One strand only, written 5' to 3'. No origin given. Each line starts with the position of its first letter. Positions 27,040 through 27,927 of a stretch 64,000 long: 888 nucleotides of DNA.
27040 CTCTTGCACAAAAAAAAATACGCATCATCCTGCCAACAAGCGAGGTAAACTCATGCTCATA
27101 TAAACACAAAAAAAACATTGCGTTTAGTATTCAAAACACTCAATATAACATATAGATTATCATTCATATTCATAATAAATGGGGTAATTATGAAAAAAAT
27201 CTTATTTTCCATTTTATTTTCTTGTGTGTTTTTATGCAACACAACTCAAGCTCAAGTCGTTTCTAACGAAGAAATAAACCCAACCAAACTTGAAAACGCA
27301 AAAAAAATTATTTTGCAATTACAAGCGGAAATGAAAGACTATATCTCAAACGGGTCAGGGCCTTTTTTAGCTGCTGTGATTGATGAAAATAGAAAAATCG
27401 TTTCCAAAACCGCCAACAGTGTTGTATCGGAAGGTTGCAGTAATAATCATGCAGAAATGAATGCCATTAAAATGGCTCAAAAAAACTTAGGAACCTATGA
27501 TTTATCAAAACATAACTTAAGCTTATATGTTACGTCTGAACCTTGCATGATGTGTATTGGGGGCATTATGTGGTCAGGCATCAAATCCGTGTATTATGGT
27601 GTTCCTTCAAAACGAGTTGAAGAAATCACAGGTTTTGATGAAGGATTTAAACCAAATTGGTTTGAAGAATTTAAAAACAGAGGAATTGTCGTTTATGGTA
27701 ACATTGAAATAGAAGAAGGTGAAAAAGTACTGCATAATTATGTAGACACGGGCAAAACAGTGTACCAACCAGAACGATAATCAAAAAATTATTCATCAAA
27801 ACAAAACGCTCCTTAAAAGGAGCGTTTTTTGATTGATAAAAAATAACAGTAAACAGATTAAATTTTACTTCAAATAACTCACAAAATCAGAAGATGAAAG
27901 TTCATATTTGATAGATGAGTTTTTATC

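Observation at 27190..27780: Exported guanine-deaminase-like CDA-fold enzyme with a Sec signal peptide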

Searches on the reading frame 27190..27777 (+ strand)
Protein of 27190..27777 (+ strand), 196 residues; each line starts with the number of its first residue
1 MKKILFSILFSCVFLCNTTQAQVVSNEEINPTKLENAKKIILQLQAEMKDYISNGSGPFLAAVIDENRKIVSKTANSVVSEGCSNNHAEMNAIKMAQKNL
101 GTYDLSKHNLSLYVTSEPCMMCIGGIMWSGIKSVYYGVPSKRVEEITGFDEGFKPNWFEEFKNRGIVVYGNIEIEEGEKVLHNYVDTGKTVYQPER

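Call 3: search_protein_families(library=pfam, proteins=[window:27190-27777:+], max_evalue=0.1)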
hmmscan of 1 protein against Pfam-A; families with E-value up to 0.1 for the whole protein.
window:27190-27777:+ (196 aa): 8 families
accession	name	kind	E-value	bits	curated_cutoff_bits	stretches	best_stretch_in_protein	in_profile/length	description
PF00383.29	dCMP_cyt_deam_1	-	1e-16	61.1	25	1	39-137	6-101/102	Cytidine and deoxycytidylate deaminase zinc-binding region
PF14437.12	MafB19-deam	-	1.3e-15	58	27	1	36-139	2-102/142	MafB19-like deaminase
PF14439.12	Bd3614-deam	-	2.5e-05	24.6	38.5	1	60-137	11-89/113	Bd3614-like deaminase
PF18750.7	SNAD4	-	0.0013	19.2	27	1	74-126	20-71/130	Secreted Novel AID/APOBEC-like Deaminase 4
PF18772.7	APOBEC2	-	0.0018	18.8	26.8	1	63-124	27-87/175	APOBEC2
PF18778.7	NAD1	-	0.0036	17.9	27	1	79-126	38-90/175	Novel AID APOBEC clade 1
PF08210.17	APOBEC_N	-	0.011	16.2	25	1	72-125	33-84/170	APOBEC-like N-terminal domain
PF18782.7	NAD2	-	0.082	13.5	27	0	65-126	34-94/179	Novel AID APOBEC clade 2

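Call 4: search_protein_families(library=ncbifam, proteins=[window:27190-27777:+], max_evalue=0.1)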
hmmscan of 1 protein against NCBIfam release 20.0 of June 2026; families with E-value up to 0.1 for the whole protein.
window:27190-27777:+ (196 aa): 4 families
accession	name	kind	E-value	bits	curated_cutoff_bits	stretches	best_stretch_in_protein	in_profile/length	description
NF008113.2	PRK10860.1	equivalog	2.7e-11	43.6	150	1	61-140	30-107/165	tRNA adenosine(34) deaminase TadA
NF041025.1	antiphage_deaminase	equivalog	2.8e-08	33.1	400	1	85-136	337-385/437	anti-phage dCTP deaminase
TIGR02571.1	ComEB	equivalog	2.5e-07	30.8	219.45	1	83-137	64-115/151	ComE operon protein 2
TIGR00326.1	eubact_ribD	equivalog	1.1e-06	28.1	156.35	1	53-190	14-138/343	bifunctional diaminohydroxyphosphoribosylaminopyrimidine deaminase/5-amino-6-(5-phosphoribosylamino)uracil reductase RibD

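Call 5: search_solved_structures(query=window:27190-27777:+, max_evalue=0.01, show_alignments=3)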
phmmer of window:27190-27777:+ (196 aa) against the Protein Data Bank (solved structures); distinct sequences matched with E-value up to 0.01: 41.
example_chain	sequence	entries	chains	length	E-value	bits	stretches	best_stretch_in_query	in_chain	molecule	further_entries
2g84_A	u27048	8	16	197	1.2e-21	80.5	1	51-173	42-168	Cytidine and deoxycytidylate deaminase zinc-binding region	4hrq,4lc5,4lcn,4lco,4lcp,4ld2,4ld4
7c3s_A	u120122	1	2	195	3.2e-21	79.2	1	51-173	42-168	Cytidine and deoxycytidylate deaminase zinc-binding region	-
7c3t_A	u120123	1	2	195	6.6e-21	78.1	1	51-173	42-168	Cytidine and deoxycytidylate deaminase zinc-binding region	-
7c3u_A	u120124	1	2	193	7.5e-21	78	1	51-173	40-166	Cytidine and deoxycytidylate deaminase zinc-binding region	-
4hrw_A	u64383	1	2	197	8.7e-21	77.7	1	51-173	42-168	Cytidine and deoxycytidylate deaminase zinc-binding region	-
1wkq_A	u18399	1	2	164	9.2e-14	54.8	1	56-154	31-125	Guanine deaminase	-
1tiy_A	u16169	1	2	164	9.4e-14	54.8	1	56-154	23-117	Guanine deaminase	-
7dbf_A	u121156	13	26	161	1.6e-11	47.5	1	50-153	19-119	Guanosine deaminase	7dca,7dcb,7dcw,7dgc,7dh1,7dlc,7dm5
7dqn_A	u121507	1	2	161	1.6e-11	47.5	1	50-153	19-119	Guanosine deaminase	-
5jfy_A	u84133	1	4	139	3.5e-11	46.4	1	36-151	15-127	Deoxycytidine deaminase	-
7dc9_A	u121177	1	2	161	4.3e-11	46.1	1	50-153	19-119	Guanosine deaminase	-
7w1q_A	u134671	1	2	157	4.6e-11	46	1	52-153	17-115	Guanosine deaminase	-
6l2l_A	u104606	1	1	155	1.8e-10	44.1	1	43-142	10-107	Nucleoside deaminase family protein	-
6l2m_A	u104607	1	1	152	3.6e-10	43.1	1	45-143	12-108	Nucleoside deaminase family protein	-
7cph_A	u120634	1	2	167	2.6e-09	40.3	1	51-140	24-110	tRNA-specific adenosine deaminase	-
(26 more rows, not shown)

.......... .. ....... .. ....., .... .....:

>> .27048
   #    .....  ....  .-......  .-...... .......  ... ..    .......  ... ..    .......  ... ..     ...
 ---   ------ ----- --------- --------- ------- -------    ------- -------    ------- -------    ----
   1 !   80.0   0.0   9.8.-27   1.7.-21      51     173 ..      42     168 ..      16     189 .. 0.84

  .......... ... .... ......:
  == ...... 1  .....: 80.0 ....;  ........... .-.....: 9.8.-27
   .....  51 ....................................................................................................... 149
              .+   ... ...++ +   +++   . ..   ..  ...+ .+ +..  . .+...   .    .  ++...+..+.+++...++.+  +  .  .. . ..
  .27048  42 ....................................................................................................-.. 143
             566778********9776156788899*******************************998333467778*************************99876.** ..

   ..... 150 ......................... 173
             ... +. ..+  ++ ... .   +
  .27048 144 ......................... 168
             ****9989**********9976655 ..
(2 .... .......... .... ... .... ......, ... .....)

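Call 6: find_homologous_proteins(query=window:27190-27777:+)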
Query window:27190-27777:+ (196 aa): 1612 proteins with E <= 0.001 among 1697 candidates; the best 120 are listed.
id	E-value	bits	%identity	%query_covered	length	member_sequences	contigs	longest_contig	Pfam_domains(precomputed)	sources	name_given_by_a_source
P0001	4.6e-127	439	100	100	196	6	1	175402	PF00383.30,PF14437.13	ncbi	-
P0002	6.0e-123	426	97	100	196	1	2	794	PF00383.30,PF14437.13,PF14439.13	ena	-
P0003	6.9e-121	419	95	100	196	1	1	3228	PF00383.30,PF14437.13,PF14439.13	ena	-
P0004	7.4e-109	380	86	100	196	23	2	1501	PF00383.30,PF14437.13,PF14439.13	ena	-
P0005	1.8e-106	372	84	100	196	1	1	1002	PF00383.30,PF14437.13,PF14439.13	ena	-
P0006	9.6e-105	366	84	100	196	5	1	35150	PF00383.30,PF14437.13,PF14439.13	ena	-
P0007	3.4e-104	364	82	100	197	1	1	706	PF00383.30,PF14437.13,PF14439.13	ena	-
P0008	7.1e-104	363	83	100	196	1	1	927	PF00383.30,PF14437.13,PF14439.13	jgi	jgi:tRNA(Arg) A34 adenosine deaminase TadA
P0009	1.7e-103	362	84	96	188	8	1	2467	PF00383.30,PF14437.13,PF14439.13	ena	-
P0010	2.5e-103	362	82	100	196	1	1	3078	PF00383.30,PF14437.13,PF14439.13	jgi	jgi:tRNA(Arg) A34 adenosine deaminase TadA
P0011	4.0e-103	361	83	100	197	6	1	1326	PF00383.30,PF14437.13,PF14439.13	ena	-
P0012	4.1e-103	361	86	97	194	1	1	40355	PF00383.30,PF14437.13,PF14439.13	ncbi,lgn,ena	-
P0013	1.5e-102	359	85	97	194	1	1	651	PF00383.30,PF14437.13,PF14439.13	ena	-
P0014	3.5e-102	358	84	97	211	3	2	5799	PF00383.30,PF14437.13,PF14439.13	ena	-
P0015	8.7e-102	357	81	100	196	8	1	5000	PF00383.30,PF14437.13,PF14439.13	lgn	-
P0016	2.2e-101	355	86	93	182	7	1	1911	PF00383.30,PF14437.13,PF14439.13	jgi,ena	jgi:tRNA(Arg) A34 adenosine deaminase TadA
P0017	2.5e-101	355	82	98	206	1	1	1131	PF00383.30,PF14437.13,PF14439.13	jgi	-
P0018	1.2e-100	353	89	90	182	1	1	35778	PF00383.30,PF14437.13,PF14439.13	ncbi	-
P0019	1.3e-100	353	88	91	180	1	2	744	PF00383.30,PF14437.13,PF14439.13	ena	-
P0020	2.0e-100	352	86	93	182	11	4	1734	PF00383.30,PF14437.13,PF14439.13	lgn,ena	-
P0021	4.9e-100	351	82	96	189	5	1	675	PF00383.30,PF14437.13,PF14439.13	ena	-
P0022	8.7e-100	350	80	98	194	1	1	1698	PF00383.30,PF14437.13,PF14439.13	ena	-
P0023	1.2e-99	350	85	93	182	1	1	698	PF00383.30,PF14437.13,PF14439.13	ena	-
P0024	1.7e-99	349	86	93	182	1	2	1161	PF00383.30,PF14437.13,PF14439.13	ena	-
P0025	3.5e-99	348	85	93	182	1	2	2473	PF00383.30,PF14437.13,PF14439.13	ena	-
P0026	3.8e-99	348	85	93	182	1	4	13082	PF00383.30,PF14437.13,PF14439.13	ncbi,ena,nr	ncbi:MAG: nucleoside deaminase [Alphaproteobacteria bacterium]|nr:nucleoside deaminase [Alphaproteob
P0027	4.4e-99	348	84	93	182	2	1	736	PF00383.30,PF14437.13,PF14439.13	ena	-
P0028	5.6e-99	347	85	93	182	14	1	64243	PF00383.30,PF14437.13,PF14439.13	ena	-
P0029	1.2e-98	346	85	93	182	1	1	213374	PF00383.30,PF14437.13,PF14439.13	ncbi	-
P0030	2.2e-98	346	84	93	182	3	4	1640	PF00383.30,PF14437.13,PF14439.13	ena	-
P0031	2.4e-98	345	84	93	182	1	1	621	PF00383.30,PF14437.13,PF14439.13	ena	-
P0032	3.6e-98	345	84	93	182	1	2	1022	PF00383.30,PF14437.13,PF14439.13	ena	-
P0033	3.8e-98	345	85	93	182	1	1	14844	PF00383.30,PF14437.13,PF14439.13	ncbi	-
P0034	5.1e-98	344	85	92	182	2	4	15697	PF00383.30,PF14437.13,PF14439.13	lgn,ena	-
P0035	7.0e-98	344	84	93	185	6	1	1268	PF00383.30,PF14437.13,PF14439.13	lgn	-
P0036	1.3e-97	343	83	93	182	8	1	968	PF00383.30,PF14437.13,PF14439.13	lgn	-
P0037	1.5e-97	343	82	93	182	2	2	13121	PF00383.30,PF14437.13,PF14439.13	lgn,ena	-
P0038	2.0e-97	342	77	100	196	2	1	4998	PF00383.30,PF14437.13,PF14439.13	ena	-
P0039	3.8e-97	341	85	89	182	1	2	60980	PF00383.30,PF14437.13,PF14439.13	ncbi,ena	-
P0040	4.4e-97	341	84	93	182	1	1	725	PF00383.30,PF14437.13,PF14439.13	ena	-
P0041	4.4e-97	341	84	93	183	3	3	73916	PF00383.30,PF14437.13,PF14439.13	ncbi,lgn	-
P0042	6.7e-97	341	82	93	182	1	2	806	PF00383.30,PF14437.13,PF14439.13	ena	-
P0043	2.5e-96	339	82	93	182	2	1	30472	PF00383.30,PF14437.13,PF14439.13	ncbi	-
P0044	2.8e-96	339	82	93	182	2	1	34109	PF00383.30,PF14437.13,PF14439.13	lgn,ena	-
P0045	4.5e-96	338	82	93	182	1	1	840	PF00383.30,PF14437.13,PF14439.13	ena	-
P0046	5.8e-96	338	76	100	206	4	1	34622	PF00383.30,PF14437.13,PF14439.13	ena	-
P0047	1.2e-95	337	84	93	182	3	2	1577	PF00383.30,PF14437.13,PF14439.13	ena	-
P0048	1.9e-95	336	82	94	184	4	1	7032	PF00383.30,PF14437.13,PF14439.13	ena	-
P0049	2.7e-95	335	83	93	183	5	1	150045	PF00383.30,PF14437.13,PF14439.13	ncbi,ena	-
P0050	6.8e-95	334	83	93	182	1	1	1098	PF00383.30,PF14437.13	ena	-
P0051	1.2e-93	330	79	93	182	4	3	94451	PF00383.30,PF14437.13,PF14439.13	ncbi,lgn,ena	-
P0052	2.0e-93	329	78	94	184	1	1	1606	PF00383.30,PF14437.13,PF14439.13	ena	-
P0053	2.0e-93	329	80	93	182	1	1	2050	PF00383.30,PF14437.13,PF14439.13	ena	-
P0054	9.7e-93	327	75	100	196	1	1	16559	PF00383.30,PF14437.13,PF14439.13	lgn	-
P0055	1.0e-92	327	82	89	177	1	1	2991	PF00383.30,PF14437.13,PF14439.13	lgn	-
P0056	1.1e-92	327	80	93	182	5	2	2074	PF00383.30,PF14437.13,PF14439.13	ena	-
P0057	1.4e-92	327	73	100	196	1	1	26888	PF00383.30,PF14437.13,PF14439.13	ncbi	-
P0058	8.9e-92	324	88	84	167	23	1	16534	PF00383.30,PF14437.13,PF14439.13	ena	-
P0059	2.6e-90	319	72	100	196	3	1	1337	PF00383.30,PF14437.13,PF14439.13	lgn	-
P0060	3.4e-89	316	77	93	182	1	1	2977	PF00383.30,PF14437.13,PF14439.13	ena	-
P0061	1.8e-88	313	78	89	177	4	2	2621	PF00383.30,PF14437.13,PF14439.13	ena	-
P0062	5.4e-88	312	76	93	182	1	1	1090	PF00383.30,PF14437.13,PF14439.13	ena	-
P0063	7.2e-88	311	75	93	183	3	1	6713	PF00383.30,PF14437.13,PF14439.13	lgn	-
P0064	2.4e-87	309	77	93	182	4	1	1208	PF00383.30,PF14437.13,PF14439.13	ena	-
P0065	3.5e-87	309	78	90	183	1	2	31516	PF00383.30,PF14437.13,PF14439.13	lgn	-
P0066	9.1e-87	308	79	89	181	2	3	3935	PF00383.30,PF14437.13,PF14439.13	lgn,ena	-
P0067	2.4e-86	306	75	91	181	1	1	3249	PF00383.30,PF14437.13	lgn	-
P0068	4.9e-86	305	72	92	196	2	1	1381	PF00383.30,PF14437.13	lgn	-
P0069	9.6e-85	301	73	93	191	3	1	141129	PF00383.30,PF14437.13,PF14439.13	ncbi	-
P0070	1.0e-84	301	89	76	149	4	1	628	PF00383.30,PF14437.13,PF14439.13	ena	-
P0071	1.5e-84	300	75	90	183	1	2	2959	PF00383.30,PF14437.13,PF14439.13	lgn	-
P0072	1.6e-84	300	75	89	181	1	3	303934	PF00383.30,PF14437.13,PF14439.13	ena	-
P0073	2.2e-84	300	74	91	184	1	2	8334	PF00383.30,PF14437.13,PF14439.13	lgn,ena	-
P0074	3.1e-84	299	78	89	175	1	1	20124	PF00383.30,PF14437.13,PF14439.13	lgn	-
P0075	5.6e-84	299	70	100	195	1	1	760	PF00383.30,PF14437.13,PF14439.13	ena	-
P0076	6.4e-84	298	69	99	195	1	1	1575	PF00383.30,PF14437.13,PF14439.13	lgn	-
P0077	7.8e-84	298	73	93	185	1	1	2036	PF00383.30,PF14437.13,PF14439.13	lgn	-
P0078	1.3e-83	297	69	100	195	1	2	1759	PF00383.30,PF14437.13,PF14439.13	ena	-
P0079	1.4e-83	297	74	90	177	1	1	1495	PF00383.30,PF14437.13,PF14439.13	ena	-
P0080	2.3e-83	297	73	90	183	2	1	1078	PF00383.30,PF14437.13,PF14439.13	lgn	-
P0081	3.0e-83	296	67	100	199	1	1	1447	PF00383.30,PF14437.13,PF14439.13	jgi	jgi:tRNA(Arg) A34 adenosine deaminase TadA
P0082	3.5e-83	296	74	90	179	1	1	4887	PF00383.30,PF14437.13,PF14439.13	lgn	-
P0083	4.4e-83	296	67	100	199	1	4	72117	PF00383.30,PF14437.13,PF14439.13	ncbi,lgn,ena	-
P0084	4.7e-83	296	74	90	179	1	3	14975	PF00383.30,PF14437.13,PF14439.13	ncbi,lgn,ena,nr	ncbi:MAG: nucleoside deaminase [Alphaproteobacteria bacterium]|nr:nucleoside deaminase [Alphaproteob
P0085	5.4e-83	295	75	89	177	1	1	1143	PF00383.30,PF14437.13,PF14439.13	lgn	-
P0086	1.0e-82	294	68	100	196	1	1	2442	PF00383.30,PF14437.13,PF14439.13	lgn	-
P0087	1.6e-82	294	72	90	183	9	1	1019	PF00383.30,PF14437.13,PF14439.13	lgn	-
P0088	2.4e-82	293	74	90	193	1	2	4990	PF00383.30,PF14437.13,PF14439.13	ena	-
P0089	2.4e-82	293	74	90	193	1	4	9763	PF00383.30,PF14437.13,PF14439.13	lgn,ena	-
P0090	2.4e-82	293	68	99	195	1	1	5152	PF00383.30,PF14437.13,PF14439.13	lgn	-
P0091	2.5e-82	293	68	99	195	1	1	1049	PF00383.30,PF14437.13,PF14439.13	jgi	-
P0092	3.0e-82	293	75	89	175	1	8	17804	PF00383.30,PF14437.13,PF14439.13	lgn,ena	-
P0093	3.1e-82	293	66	100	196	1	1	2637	PF00383.30,PF14437.13,PF14439.13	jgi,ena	-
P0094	3.1e-82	293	72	90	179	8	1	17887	PF00383.30,PF14437.13,PF14439.13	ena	-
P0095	3.2e-82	293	74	90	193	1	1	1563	PF00383.30,PF14437.13,PF14439.13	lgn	-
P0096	4.2e-82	292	73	92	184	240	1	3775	PF00383.30,PF14437.13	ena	-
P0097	4.9e-82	292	74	89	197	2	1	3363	PF00383.30,PF14437.13,PF14439.13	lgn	-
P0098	5.3e-82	292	66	100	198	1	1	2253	PF00383.30,PF14437.13,PF14439.13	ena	-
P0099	5.4e-82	292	72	91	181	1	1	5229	PF00383.30,PF14437.13,PF14439.13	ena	-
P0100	5.9e-82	292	75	90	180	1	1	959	PF00383.30,PF14437.13,PF14439.13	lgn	-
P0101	6.0e-82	292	75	90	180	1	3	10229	PF00383.30,PF14437.13,PF14439.13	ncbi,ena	-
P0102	8.2e-82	291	75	90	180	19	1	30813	PF00383.30,PF14437.13,PF14439.13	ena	-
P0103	8.6e-82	291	74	90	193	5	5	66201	PF00383.30,PF14437.13,PF14439.13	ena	-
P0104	9.1e-82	291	73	89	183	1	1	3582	PF00383.30,PF14437.13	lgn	-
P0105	1.1e-81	291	74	89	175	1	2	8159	PF00383.30,PF14437.13,PF14439.13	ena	-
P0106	1.1e-81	291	68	97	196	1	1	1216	PF00383.30,PF14437.13,PF14439.13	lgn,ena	-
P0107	1.2e-81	291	66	100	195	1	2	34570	PF00383.30,PF14437.13,PF14439.13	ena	-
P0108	1.6e-81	291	72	90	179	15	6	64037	PF00383.30,PF14437.13,PF14439.13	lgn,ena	-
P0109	1.7e-81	290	74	90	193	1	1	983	PF00383.30,PF14437.13,PF14439.13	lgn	-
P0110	2.0e-81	290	74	90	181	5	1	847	PF00383.30,PF14437.13,PF14439.13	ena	-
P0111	2.0e-81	290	74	89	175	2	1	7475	PF00383.30,PF14437.13,PF14439.13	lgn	-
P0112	2.2e-81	290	73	89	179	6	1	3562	PF00383.30,PF14437.13,PF14439.13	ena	-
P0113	2.4e-81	290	84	79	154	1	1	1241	PF00383.30,PF14437.13,PF14439.13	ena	-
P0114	2.8e-81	290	71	89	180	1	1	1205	PF00383.30,PF14437.13,PF14439.13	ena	-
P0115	3.1e-81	290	66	100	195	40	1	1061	PF00383.30,PF14437.13,PF14439.13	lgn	-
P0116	3.5e-81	289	72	91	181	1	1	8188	PF00383.30,PF14437.13,PF14439.13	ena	-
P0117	4.7e-81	289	66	100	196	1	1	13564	PF00383.30,PF14437.13,PF14439.13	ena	-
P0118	5.6e-81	289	73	89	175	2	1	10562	PF00383.30,PF14437.13,PF14439.13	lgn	-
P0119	6.1e-81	289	73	89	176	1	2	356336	PF00383.30,PF14437.13,PF14439.13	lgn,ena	-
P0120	6.6e-81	289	73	90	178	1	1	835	PF00383.30,PF14437.13,PF14439.13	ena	-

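Call 9: find_encoding_contigs(protein=P0001, flank=6000, max_places=4)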
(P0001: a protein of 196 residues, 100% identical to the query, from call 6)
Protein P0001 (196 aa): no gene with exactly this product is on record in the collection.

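Call 10: list_cluster_members(proteins=[P0001, P0026, P0084, P0029, P0083, P0057, P0119, P0072])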
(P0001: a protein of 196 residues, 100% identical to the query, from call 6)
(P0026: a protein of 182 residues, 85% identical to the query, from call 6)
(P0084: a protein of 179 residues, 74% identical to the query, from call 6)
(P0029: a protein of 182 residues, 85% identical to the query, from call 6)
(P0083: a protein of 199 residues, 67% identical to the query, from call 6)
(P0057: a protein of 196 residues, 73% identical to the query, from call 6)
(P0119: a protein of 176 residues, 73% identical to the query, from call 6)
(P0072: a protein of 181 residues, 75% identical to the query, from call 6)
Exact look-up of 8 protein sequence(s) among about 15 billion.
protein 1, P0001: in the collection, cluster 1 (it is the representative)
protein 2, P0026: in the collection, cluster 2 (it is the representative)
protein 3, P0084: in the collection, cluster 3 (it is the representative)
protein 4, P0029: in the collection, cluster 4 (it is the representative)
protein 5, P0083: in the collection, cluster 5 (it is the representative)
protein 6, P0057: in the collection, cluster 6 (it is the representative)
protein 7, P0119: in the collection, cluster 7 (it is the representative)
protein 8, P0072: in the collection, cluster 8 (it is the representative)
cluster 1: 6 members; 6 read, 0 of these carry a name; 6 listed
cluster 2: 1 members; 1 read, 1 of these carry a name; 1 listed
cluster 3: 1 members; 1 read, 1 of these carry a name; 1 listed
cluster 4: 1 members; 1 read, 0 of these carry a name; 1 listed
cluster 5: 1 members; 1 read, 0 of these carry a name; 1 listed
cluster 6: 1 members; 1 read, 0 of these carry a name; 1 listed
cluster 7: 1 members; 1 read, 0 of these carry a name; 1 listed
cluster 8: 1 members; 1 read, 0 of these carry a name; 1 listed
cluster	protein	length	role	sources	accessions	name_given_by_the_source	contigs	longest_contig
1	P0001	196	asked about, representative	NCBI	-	-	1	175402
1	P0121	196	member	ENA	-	-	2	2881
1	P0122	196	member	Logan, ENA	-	-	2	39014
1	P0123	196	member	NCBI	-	-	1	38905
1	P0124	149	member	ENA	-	-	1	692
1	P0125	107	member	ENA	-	-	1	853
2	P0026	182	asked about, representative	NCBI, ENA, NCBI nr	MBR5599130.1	MAG: nucleoside deaminase [Alphaproteobacteria bacterium] | nucleoside deaminase [Alphaproteobacteria bacterium]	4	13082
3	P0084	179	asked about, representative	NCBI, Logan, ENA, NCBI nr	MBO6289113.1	MAG: nucleoside deaminase [Alphaproteobacteria bacterium] | nucleoside deaminase [Alphaproteobacteria bacterium]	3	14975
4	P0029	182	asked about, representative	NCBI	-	-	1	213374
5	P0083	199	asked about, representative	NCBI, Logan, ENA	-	-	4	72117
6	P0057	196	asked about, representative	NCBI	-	-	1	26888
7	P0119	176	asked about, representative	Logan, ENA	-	-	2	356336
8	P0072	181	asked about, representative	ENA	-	-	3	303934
